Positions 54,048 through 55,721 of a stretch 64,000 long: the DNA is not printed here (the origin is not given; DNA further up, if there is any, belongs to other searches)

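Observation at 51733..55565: Orphan BrxD-like (DUF2791) ATPase plus Lhr-like helicase operon with no other BREX or Ter genes: candidate stand-alone defence or DNA-surveillance module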

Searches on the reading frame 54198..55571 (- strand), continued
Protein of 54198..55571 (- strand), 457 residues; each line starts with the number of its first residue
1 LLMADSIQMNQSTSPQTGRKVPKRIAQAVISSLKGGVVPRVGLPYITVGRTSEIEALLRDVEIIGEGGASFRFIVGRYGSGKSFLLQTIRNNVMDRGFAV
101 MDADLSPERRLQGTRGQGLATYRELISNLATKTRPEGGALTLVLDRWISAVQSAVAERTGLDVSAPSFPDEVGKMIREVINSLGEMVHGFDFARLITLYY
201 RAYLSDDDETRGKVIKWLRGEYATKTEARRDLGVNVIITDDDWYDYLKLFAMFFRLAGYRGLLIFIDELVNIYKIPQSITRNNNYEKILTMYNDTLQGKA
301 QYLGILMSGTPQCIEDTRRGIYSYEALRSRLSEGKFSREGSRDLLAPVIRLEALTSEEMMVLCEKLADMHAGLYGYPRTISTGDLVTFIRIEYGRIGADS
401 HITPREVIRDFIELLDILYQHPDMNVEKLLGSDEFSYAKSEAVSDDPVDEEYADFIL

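Call 21: find_related_loci(query=window:54198-55565:-, collection=genome_contigs, flank=10000)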
Query window:54198-55565:- (455 aa) in genome_contigs; peptide patterns used: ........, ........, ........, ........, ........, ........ (x = any residue, [..] = any of these).
600 stretches matched a pattern (row limit reached: there are more); 598 encode a relative of the query (tblastn E <= 1e-3); the best 80 are kept; 80 distinct loci.
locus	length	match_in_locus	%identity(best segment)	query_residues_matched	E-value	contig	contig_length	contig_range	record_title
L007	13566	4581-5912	83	12-455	0e+0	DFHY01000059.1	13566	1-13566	MAG TPA_asm: Lachnospiraceae bacterium UBA3711 UBA3711_contig_39766, whole genome shotgun sequence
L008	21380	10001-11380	79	4-455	0e+0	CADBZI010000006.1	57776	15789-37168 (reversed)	MAG: uncultured Lachnospiraceae bacterium isolate RUG14439 genome assembly, contig: RUG14439_asm_6, whole genome shotgun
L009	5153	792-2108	79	16-455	0e+0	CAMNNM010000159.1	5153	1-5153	MAG: uncultured Blautia sp. isolate SRR873598_bin.136_metaWRAP_v1.3_MAG genome assembly, contig: NODE.40183_length_5153_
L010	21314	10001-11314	76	17-455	0e+0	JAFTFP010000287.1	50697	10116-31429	MAG: Lachnospiraceae bacterium isolate RGIG3774 Roe_deer_Abomasum-4__c179136, whole genome shotgun sequence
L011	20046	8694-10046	73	4-455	0e+0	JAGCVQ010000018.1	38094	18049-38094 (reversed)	MAG: Bacteroidales bacterium isolate RGIG10164 Yak_Rumen-4__c416965, whole genome shotgun sequence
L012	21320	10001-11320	74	5-444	0e+0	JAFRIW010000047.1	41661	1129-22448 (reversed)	MAG: Lachnospiraceae bacterium isolate RGIG2510 Goat_Jejunum-3__c335285, whole genome shotgun sequence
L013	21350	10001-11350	73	6-455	0e+0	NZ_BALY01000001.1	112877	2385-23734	Lactobacillus hamsteri DSM 5661 = JCM 6256, whole genome shotgun sequence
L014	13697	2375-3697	74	14-455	0e+0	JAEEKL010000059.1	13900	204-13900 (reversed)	MAG: Bacteroidales bacterium isolate Tb.RUG.192 k141_2346374_flag=0_multi=33.1211_len=13900, whole genome shotgun sequen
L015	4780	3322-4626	76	18-453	0e+0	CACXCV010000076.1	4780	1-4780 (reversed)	MAG: Ruminococcaceae bacterium isolate RUG11142 genome assembly, contig: RUG11142_asm_76, whole genome shotgun sequence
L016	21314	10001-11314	75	17-455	0e+0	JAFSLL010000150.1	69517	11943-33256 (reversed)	MAG: Oscillospiraceae bacterium isolate RGIG3250 Goat_Reticulum-3__c361041, whole genome shotgun sequence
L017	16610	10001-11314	74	17-455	0e+0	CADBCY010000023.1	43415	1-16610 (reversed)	MAG: uncultured Clostridiales bacterium isolate RUG13861 genome assembly, contig: RUG13861_asm_23, whole genome shotgun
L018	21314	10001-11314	75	17-455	0e+0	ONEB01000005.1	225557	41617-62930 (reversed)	uncultured Clostridiales bacterium isolate RUG221 genome assembly, contig: scaffold_48, whole genome shotgun sequence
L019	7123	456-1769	74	17-455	0e+0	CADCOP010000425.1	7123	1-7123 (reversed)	MAG: uncultured Lachnospiraceae bacterium isolate RUG14832 genome assembly, contig: RUG14832_asm_425, whole genome shotg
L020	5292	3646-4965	75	15-455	0e+0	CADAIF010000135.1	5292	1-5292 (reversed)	MAG: uncultured Lachnospiraceae bacterium isolate RUG13313 genome assembly, contig: RUG13313_asm_135, whole genome shotg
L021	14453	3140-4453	74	17-455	0e+0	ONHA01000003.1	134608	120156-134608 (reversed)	uncultured Clostridiales bacterium isolate RUG300 genome assembly, contig: scaffold_60, whole genome shotgun sequence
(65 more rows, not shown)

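Call 25: find_encoding_contigs(protein=P0001, flank=10000, max_places=4)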
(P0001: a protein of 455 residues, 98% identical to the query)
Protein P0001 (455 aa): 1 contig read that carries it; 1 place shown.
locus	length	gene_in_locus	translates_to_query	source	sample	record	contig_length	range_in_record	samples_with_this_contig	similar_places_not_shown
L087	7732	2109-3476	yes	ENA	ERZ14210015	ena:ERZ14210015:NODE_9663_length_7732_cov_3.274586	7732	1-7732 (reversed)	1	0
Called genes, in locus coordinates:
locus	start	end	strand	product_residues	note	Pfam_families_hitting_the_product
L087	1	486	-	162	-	?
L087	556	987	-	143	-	PF08211:dCMP_cyt_deam_2, PF00383:dCMP_cyt_deam_1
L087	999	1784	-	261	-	PF01048:PNP_UDP_1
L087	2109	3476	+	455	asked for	PF10923:BrxC_BrxD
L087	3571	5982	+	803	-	PF00270:DEAD, PF00271:Helicase_C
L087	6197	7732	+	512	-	?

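Call 26: find_encoding_contigs(protein=P0017, flank=10000, max_places=3)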
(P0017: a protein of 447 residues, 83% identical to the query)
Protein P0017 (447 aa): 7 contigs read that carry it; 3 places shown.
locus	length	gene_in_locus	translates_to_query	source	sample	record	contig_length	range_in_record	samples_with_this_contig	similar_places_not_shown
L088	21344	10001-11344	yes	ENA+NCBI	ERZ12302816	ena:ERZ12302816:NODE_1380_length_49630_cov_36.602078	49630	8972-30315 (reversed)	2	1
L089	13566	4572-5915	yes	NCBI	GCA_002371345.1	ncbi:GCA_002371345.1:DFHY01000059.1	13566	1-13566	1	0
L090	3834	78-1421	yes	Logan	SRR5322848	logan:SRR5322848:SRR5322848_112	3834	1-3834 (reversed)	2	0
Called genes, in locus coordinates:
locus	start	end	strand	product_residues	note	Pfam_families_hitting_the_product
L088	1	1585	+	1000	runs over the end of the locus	PF00005:ABC_tran (faint), PF02463:SMC_N (faint), PF13191:AAA_16 (faint), PF13555:AAA_29 (faint), PF20703:nSTAND1 (faint), PF17760:UvrA_inter, PF17755:UvrA_DNA-bind, PF13304:AAA_21 (weak)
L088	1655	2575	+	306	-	PF00132:Hexapep (faint)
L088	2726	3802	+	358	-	PF00155:Aminotran_1_2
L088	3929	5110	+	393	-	PF22020:RlmL_1st, PF02926:THUMP, PF01170:UPF0020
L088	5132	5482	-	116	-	PF00126:HTH_1 (weak)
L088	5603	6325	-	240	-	PF00005:ABC_tran, PF13304:AAA_21 (faint)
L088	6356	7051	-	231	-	PF00528:BPD_transp_1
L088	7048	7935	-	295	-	PF13531:SBP_bac_11, PF01547:SBP_bac_1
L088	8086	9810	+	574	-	PF13208:TerB_N, PF15615:TerB_C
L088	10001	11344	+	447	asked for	PF10923:BrxC_BrxD, PF13191:AAA_16 (faint)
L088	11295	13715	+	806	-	PF00270:DEAD, PF00271:Helicase_C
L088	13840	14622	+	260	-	PF01048:PNP_UDP_1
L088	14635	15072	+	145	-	PF08211:dCMP_cyt_deam_2, PF00383:dCMP_cyt_deam_1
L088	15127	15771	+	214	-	PF01791:DeoC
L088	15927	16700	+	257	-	PF03009:GDPD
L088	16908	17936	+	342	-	PF01471:PG_binding_1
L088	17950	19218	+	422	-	PF03600:CitMHS, PF06808:DctM (faint)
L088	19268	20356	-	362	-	-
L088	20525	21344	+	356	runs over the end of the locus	PF00994:MoCF_biosynth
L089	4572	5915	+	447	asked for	PF10923:BrxC_BrxD, PF13191:AAA_16 (faint)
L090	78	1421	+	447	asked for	PF10923:BrxC_BrxD, PF13191:AAA_16 (faint)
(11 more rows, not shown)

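Call 27: find_encoding_contigs(protein=P0009, flank=10000, max_places=3)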
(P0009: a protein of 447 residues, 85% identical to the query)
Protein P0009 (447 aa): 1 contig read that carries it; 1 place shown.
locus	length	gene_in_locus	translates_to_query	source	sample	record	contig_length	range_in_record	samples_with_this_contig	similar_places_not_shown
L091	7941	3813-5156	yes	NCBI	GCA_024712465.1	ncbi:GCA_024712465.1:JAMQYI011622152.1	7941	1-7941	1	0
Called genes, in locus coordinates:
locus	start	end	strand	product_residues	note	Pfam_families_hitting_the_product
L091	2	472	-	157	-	?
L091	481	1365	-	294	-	PF13531:SBP_bac_11, PF01547:SBP_bac_1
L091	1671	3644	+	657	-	PF13208:TerB_N, PF15615:TerB_C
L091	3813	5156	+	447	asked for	PF10923:BrxC_BrxD, PF13191:AAA_16 (faint)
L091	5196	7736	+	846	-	PF00270:DEAD, PF00271:Helicase_C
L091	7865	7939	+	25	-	?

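Call 32: search_solved_structures(query=window:54198-55565:-, max_evalue=0.01)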
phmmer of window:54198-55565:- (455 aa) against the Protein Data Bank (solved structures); distinct sequences matched with E-value up to 0.01: 0.

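Call 38: find_encoding_contigs(protein=P0002, flank=10000, max_places=3)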
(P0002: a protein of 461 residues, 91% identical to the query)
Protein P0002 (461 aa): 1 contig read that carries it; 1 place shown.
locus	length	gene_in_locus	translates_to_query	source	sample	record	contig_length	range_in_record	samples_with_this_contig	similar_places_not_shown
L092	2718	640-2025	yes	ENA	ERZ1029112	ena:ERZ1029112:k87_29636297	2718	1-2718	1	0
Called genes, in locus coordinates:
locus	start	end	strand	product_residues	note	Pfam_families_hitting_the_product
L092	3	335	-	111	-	?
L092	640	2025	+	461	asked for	PF10923:BrxC_BrxD, PF13191:AAA_16 (faint)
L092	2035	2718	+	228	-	?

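Call 39: find_encoding_contigs(protein=P0007, flank=10000, max_places=3)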
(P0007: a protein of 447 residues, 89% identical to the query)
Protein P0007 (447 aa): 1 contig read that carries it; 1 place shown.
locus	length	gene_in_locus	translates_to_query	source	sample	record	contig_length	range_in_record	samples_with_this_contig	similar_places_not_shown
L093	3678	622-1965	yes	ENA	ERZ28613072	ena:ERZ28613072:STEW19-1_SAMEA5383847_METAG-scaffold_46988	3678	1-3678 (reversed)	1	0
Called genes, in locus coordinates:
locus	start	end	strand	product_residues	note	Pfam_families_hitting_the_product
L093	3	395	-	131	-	?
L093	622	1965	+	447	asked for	PF10923:BrxC_BrxD, PF13191:AAA_16 (faint)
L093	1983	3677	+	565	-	?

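Call 40: find_encoding_contigs(protein=P0004, flank=10000, max_places=3)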
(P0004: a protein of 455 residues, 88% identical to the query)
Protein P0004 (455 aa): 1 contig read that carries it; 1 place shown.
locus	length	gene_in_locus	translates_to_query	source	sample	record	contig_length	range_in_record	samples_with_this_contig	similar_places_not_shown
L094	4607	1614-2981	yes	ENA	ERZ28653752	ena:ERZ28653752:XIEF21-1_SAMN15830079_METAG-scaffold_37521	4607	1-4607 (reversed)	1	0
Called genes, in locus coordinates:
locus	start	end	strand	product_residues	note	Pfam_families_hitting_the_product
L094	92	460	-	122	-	PF00383:dCMP_cyt_deam_1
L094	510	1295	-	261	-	PF01048:PNP_UDP_1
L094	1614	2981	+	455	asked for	PF10923:BrxC_BrxD, PF13191:AAA_16 (weak)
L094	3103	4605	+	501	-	?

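Call 55: search_protein_families(library=padloc, proteins=[L002:8000-9754:+, L088:8086-9810:+, L091:1671-3644:+, L003:8170-9933:+], max_evalue=0.001)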
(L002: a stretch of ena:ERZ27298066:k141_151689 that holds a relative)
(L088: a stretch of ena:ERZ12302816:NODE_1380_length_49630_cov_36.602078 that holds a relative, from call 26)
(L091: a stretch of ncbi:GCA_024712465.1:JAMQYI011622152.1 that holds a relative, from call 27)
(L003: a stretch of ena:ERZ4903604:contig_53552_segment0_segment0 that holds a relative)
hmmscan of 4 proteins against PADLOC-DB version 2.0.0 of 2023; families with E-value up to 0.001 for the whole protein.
L002:8000-9754:+ (584 aa): 1 family
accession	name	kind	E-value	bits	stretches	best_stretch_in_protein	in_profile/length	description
PDLC03958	SngA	-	1.6e-46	158.1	1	10-579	42-527/528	-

L088:8086-9810:+ (574 aa): 1 family
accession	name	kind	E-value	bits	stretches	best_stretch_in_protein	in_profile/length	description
PDLC03958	SngA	-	1.4e-43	148.4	1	93-570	71-526/528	-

L091:1671-3644:+ (657 aa): 1 family
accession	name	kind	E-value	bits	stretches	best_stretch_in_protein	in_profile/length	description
PDLC03958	SngA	-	3.6e-42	143.7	1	73-654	53-527/528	-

L003:8170-9933:+ (587 aa): 1 family
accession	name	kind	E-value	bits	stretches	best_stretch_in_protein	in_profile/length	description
PDLC03958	SngA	-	5.9e-73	245.3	1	29-585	68-526/528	-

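Call 78: find_related_loci(query=A4, collection=metagenome_contigs, flank=8000)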
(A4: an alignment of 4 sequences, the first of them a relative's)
Query A4 (657 aa) in metagenome_contigs; peptide patterns used: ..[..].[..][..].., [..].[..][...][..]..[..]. (x = any residue, [..] = any of these).
600 stretches matched a pattern (row limit reached: there are more); 57 encode a relative of the query (tblastn E <= 1e-3); 57 distinct loci.
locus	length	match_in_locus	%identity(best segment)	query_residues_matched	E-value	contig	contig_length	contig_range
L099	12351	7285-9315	40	1-655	6e-145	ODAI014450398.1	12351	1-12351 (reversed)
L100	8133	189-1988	39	1-654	2e-141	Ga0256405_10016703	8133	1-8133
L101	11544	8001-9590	24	89-655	1e-37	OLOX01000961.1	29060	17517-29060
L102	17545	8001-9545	23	89-654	2e-36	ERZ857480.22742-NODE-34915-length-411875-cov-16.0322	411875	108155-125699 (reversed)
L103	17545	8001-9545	23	89-654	7e-36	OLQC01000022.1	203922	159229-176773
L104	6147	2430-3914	23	89-654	2e-32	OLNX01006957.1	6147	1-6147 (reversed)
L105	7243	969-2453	23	89-654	2e-32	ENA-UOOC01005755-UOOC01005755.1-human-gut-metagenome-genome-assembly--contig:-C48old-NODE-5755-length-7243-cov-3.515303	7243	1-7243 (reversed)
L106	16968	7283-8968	24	89-654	2e-29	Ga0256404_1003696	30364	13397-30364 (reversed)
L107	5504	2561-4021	26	89-655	3e-26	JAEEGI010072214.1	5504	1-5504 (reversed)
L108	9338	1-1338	23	89-654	8e-26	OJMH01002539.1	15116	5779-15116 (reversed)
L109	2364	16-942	26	321-655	3e-23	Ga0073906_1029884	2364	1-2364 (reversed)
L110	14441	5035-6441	24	79-656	2e-22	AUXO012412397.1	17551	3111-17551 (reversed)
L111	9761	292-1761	24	114-653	4e-22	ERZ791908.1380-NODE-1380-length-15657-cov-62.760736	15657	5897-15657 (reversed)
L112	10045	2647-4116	23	114-653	8e-22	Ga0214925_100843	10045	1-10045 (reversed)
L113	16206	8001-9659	23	79-655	2e-21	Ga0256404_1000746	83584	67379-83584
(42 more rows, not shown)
